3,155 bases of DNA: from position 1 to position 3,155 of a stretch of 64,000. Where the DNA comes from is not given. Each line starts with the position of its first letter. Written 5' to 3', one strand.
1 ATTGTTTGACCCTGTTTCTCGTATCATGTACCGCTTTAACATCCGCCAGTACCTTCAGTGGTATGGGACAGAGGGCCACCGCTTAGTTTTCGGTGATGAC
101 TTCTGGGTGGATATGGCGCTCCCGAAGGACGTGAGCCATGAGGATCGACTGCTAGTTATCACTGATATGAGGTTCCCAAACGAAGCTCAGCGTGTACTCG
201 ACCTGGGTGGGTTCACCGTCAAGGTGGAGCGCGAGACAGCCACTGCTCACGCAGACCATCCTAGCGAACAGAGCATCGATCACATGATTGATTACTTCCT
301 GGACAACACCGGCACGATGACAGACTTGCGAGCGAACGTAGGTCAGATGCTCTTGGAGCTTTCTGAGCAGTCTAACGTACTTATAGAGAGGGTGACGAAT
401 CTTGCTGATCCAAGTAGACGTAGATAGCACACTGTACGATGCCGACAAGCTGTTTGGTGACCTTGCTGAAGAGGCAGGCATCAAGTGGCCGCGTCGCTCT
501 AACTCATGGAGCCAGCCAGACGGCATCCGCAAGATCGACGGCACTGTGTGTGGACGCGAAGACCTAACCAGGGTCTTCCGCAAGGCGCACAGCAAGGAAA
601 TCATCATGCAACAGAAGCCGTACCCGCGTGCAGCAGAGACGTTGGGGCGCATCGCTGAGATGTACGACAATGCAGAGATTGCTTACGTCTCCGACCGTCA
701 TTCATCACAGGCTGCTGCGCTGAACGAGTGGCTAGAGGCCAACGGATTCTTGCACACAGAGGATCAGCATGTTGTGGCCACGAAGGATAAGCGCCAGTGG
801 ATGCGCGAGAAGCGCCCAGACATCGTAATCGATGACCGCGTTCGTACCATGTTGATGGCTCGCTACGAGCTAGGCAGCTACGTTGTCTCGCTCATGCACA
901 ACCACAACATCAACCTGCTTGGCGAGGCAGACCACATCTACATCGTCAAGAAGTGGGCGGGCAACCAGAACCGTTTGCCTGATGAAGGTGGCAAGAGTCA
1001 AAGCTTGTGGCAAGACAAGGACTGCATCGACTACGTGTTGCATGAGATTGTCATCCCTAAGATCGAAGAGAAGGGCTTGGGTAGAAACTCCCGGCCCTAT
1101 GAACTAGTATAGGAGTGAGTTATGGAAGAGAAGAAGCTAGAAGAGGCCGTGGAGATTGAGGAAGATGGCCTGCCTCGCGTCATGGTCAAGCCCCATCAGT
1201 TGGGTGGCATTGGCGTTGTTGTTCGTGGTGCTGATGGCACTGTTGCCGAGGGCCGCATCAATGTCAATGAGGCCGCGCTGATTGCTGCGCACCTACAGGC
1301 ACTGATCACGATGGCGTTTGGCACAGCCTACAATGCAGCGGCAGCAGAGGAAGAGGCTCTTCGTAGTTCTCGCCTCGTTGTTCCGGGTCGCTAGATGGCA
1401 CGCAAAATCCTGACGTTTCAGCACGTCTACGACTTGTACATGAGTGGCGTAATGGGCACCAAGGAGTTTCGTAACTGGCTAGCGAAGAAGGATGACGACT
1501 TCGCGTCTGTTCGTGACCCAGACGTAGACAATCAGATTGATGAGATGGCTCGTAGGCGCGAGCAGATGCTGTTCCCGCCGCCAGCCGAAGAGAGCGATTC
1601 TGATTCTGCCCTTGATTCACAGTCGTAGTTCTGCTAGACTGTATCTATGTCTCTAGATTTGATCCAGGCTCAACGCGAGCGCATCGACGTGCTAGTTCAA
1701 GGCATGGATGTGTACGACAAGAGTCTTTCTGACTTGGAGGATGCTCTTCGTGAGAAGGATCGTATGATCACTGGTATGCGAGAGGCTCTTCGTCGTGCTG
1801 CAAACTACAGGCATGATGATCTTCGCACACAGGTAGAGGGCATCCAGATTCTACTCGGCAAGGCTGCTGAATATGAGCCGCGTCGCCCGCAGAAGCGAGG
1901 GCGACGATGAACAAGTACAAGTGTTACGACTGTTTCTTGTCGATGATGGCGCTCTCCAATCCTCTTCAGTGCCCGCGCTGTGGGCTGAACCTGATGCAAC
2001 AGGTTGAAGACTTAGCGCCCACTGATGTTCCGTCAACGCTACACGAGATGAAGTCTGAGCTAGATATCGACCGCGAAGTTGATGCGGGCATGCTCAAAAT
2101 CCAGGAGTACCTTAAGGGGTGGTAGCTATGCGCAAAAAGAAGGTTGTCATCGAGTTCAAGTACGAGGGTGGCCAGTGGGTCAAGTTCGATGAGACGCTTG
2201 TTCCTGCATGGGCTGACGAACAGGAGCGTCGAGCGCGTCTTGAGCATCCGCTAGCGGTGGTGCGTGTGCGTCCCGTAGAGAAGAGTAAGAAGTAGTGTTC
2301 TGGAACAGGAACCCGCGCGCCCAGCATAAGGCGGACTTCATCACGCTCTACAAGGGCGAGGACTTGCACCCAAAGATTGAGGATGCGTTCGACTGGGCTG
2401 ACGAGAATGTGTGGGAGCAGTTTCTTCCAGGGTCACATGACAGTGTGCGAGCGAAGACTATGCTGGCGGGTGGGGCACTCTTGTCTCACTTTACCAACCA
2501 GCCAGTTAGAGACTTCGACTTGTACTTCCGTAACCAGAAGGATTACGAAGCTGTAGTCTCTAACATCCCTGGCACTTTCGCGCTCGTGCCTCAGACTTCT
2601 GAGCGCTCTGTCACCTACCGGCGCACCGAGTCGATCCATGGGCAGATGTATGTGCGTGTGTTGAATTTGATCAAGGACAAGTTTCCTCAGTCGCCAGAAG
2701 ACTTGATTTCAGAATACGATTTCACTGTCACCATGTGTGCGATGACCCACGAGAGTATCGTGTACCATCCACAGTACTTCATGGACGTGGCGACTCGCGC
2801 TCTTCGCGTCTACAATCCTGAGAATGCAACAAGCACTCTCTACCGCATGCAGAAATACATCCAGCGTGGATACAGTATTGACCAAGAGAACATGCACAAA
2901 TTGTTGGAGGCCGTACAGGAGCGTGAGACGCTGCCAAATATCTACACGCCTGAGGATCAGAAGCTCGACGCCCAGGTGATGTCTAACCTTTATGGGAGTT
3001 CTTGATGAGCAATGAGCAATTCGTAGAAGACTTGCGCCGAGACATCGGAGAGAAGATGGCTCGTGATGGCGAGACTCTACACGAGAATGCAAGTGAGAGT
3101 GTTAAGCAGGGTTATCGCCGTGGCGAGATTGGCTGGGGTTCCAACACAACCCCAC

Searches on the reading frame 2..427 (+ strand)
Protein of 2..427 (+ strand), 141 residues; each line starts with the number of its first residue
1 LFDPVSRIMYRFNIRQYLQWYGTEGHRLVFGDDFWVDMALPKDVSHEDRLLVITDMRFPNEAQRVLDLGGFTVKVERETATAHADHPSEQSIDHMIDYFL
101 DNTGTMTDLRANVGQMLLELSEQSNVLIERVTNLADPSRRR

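Call 58: search_protein_families(library=pfam, alignment_id=A3, max_evalue=0.001)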
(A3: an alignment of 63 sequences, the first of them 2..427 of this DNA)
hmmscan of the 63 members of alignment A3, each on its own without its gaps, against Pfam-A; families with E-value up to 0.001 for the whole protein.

A. member 1, window:2-427:+ (141 aa): 1 family
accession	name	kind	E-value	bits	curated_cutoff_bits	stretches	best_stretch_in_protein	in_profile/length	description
PF21448.3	DNMK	-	3.8e-07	30.4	27.1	1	9-110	125-230/232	Deoxynucleotide monophosphate kinase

B. families by the number of members that match (of 63 scanned): 7 families
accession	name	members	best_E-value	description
PF00265.24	TK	1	1.5e-47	Thymidine kinase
PF00472.26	RF-1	1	1.5e-16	RF-1 domain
PF21448.3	DNMK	1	3.8e-07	Deoxynucleotide monophosphate kinase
PF13328.12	HD_4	1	5.9e-07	HD domain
PF23458.2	DUF7130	1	0.00065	Domain of unknown function (DUF7130)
PF10174.14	Cast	1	0.00069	RIM-binding protein of the cytomatrix active zone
PF01966.28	HD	1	0.00088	HD domain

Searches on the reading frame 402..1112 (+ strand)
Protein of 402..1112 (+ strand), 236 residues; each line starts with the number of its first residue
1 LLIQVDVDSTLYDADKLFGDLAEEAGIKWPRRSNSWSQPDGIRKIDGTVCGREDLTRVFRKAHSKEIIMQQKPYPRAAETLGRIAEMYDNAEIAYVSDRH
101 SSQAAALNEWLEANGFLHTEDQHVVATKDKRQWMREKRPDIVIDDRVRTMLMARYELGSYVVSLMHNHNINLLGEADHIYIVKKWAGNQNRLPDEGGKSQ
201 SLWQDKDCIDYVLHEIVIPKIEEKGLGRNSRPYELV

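Call 104: search_protein_families(library=phrogs, proteins=[window:402-1112:+], max_evalue=0.00001)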
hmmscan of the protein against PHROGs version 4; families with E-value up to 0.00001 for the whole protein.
window:402-1112:+ (236 aa): 1 family
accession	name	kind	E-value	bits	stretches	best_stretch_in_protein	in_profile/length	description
phrog_420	-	unknown function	9.6e-09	36.1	1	3-212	16-222/267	unknown function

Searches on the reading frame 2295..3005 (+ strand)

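Call 104: search_protein_families(library=phrogs, proteins=[window:2295-3005:+], max_evalue=0.00001)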
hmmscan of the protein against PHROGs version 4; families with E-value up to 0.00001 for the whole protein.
window:2295-3005:+ (236 aa): 5 families
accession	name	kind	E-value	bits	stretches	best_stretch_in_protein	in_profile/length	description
phrog_4400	-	unknown function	6.5e-25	89.1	1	41-209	19-194/248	-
phrog_18122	-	unknown function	4.9e-19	69.9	1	53-207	25-195/365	-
phrog_27100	-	unknown function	2e-13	51.1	1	55-209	31-183/386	-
phrog_16176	-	unknown function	4.4e-11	43.2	0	130-207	190-270/477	-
phrog_1614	-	DNA, RNA and nucleotide metabolism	1.3e-06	29.3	1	54-194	36-192/268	nucleotidyltransferase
